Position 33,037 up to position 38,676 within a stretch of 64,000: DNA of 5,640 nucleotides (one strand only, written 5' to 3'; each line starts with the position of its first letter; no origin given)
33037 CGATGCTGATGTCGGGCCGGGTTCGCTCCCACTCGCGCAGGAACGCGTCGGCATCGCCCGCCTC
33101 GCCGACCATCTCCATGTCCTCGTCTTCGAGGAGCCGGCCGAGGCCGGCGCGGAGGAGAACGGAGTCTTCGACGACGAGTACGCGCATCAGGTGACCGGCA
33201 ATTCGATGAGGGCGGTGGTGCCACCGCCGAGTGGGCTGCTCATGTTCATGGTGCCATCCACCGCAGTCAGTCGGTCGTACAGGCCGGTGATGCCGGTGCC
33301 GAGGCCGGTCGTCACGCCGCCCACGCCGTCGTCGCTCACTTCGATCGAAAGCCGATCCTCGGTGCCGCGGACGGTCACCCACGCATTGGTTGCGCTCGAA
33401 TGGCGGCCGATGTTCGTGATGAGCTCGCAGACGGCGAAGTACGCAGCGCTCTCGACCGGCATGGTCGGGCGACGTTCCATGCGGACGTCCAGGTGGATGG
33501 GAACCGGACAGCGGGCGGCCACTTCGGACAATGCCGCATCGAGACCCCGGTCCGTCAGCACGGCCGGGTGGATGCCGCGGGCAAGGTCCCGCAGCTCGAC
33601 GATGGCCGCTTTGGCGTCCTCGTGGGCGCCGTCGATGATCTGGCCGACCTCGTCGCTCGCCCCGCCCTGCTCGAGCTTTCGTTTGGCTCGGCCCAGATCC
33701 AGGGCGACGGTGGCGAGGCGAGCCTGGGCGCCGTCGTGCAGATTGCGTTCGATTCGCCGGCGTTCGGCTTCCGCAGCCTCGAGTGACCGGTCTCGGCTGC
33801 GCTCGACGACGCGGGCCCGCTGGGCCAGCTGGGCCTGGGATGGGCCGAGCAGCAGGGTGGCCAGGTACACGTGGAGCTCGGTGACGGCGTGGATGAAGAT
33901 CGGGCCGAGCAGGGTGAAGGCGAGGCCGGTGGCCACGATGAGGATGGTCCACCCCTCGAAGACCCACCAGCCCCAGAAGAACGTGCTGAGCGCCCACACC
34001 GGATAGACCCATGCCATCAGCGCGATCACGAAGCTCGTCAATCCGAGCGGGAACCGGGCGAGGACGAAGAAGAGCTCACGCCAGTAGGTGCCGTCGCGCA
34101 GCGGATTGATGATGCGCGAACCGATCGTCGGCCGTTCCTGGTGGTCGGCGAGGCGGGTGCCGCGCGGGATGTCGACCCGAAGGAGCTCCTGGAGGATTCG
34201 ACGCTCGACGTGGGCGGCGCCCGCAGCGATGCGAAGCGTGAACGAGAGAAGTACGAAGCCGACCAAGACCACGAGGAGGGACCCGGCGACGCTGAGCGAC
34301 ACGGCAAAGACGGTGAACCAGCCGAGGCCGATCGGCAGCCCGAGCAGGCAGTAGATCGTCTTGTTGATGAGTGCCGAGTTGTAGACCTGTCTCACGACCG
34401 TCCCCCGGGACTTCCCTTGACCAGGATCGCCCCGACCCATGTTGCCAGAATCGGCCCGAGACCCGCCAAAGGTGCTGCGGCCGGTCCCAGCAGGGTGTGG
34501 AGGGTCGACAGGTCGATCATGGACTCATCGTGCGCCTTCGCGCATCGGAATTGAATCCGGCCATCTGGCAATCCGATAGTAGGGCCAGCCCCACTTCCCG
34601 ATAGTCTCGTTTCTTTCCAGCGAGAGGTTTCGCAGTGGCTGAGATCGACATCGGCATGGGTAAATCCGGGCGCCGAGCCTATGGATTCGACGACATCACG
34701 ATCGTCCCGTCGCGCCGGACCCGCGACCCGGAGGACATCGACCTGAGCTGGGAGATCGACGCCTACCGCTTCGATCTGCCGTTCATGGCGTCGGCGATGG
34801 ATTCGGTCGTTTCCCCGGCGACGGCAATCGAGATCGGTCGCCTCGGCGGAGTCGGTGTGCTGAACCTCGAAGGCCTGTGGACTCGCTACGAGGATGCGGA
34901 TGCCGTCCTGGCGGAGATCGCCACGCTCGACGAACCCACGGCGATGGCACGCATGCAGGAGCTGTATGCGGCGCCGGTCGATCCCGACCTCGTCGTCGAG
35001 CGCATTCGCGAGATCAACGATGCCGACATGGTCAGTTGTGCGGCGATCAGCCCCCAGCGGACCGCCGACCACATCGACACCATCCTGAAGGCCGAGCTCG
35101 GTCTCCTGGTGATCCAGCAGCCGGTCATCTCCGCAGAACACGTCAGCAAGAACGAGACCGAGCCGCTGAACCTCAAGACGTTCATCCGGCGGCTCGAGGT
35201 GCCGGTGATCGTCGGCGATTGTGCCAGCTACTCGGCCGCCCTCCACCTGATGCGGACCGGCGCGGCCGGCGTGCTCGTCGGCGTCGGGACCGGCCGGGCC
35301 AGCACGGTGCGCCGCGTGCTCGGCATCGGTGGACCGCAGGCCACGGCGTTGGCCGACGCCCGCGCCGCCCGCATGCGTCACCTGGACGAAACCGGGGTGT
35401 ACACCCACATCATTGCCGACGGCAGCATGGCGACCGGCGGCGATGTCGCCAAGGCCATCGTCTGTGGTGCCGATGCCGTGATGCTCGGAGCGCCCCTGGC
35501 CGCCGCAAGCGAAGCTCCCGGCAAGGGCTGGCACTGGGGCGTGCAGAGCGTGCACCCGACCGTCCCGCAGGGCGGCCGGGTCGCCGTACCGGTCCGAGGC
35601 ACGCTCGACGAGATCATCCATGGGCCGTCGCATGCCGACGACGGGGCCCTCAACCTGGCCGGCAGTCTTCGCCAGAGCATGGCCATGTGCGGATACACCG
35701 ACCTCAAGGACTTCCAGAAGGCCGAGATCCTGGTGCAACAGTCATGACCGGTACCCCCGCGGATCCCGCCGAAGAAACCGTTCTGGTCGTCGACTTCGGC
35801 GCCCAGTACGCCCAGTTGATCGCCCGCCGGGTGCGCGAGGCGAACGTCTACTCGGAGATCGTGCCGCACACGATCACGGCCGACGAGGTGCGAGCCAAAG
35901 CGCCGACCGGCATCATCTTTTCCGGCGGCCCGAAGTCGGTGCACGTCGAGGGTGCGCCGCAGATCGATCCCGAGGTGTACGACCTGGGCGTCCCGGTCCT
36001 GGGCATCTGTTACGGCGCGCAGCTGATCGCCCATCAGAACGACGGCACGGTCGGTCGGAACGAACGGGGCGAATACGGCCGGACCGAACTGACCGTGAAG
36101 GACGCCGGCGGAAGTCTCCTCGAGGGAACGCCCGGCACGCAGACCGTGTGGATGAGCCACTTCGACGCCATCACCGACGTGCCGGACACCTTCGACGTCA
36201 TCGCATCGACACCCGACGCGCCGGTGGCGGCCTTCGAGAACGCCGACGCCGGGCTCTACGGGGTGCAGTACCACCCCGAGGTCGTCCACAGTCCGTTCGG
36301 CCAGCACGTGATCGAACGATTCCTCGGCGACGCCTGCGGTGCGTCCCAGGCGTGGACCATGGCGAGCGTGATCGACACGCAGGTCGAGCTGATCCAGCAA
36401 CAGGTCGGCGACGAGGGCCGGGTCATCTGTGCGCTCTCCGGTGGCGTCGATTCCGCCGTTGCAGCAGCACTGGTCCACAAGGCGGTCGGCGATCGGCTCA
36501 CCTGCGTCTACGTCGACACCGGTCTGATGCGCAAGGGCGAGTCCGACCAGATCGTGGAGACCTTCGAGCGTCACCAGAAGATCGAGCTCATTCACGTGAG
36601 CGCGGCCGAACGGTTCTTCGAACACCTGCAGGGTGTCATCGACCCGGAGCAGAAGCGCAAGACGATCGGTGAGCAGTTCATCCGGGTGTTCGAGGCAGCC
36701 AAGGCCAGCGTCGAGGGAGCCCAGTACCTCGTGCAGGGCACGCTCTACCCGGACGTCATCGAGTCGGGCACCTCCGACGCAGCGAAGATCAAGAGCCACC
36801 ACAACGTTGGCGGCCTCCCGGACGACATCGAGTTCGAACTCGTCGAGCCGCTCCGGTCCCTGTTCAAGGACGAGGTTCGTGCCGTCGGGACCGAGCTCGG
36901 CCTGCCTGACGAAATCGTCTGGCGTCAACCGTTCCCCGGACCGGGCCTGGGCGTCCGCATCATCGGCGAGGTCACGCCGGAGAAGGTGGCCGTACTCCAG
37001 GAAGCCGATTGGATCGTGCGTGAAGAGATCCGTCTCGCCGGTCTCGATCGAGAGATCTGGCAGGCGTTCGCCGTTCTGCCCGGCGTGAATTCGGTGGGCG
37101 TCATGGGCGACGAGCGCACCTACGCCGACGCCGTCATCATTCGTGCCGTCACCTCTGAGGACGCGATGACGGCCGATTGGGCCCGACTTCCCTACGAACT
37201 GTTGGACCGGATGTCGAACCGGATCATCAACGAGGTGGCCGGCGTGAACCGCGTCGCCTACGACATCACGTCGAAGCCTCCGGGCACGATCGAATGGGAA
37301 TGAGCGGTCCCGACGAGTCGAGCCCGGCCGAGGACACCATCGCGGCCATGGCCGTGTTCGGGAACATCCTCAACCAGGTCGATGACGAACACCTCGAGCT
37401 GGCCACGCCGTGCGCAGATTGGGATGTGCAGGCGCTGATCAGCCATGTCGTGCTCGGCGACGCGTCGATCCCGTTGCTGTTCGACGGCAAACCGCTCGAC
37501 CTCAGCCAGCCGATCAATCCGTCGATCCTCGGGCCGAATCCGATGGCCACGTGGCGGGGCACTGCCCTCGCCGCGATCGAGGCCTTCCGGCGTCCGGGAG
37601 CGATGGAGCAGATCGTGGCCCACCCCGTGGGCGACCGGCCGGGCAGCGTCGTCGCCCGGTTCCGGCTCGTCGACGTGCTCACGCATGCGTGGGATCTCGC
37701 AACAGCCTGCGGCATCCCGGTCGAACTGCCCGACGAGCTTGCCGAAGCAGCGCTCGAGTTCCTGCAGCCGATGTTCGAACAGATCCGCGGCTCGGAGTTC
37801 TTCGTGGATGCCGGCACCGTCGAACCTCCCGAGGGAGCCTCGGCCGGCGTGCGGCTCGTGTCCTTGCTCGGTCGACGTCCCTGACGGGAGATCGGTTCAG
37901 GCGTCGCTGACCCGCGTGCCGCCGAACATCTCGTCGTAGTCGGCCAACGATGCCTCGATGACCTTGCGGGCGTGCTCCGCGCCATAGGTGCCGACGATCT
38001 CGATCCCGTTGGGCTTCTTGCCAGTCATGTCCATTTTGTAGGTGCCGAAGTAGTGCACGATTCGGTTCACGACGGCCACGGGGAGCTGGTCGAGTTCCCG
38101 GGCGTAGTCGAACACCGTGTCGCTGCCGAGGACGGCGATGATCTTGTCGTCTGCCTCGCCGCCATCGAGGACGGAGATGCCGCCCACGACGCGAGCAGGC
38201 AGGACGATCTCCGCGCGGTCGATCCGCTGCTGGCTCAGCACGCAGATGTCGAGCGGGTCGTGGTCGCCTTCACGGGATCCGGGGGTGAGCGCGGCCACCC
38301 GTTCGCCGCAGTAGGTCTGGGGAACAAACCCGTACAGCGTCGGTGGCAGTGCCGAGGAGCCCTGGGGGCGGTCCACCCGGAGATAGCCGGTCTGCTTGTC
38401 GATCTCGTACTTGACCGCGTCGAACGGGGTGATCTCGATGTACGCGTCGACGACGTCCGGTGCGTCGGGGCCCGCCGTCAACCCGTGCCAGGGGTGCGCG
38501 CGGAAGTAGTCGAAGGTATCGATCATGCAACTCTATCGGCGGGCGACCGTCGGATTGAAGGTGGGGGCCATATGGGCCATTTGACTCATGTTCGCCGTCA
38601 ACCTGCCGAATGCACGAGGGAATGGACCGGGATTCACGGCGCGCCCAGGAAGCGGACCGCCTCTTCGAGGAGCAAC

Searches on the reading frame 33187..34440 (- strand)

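Call 21: search_protein_families(library=pfam, proteins=[window:33187-34440:-], max_evalue=0.001)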
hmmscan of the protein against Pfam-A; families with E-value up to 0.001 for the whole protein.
window:33187-34440:- (417 aa): 3 families
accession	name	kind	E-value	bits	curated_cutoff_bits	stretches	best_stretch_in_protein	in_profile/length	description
PF13796.11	Sensor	-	1.8e-26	93.5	28.2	1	30-198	1-162/162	Putative sensor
PF07730.19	HisKA_3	-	4.3e-10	40.4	24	1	226-295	1-68/68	Histidine kinase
PF02518.31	HATPase_c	-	5.4e-07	30.5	26.4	1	333-416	6-109/111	Histidine kinase-, DNA gyrase B-, and HSP90-like ATPase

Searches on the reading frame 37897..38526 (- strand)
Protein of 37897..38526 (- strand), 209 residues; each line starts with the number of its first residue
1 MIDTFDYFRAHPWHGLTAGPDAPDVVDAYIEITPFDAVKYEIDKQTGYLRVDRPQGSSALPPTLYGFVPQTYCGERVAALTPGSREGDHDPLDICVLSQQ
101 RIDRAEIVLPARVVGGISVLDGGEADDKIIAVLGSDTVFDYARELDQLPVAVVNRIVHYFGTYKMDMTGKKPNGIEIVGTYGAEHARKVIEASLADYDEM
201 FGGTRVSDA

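Call 8: search_protein_families(library=pfam, proteins=[window:37897-38526:-], max_evalue=0.01)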
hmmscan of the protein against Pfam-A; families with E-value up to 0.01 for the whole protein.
window:37897-38526:- (209 aa): 1 family
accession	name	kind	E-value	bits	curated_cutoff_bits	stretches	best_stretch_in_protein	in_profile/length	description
PF00719.24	Pyrophosphatase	-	1.1e-38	132.8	23.5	1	29-197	2-152/153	Inorganic pyrophosphatase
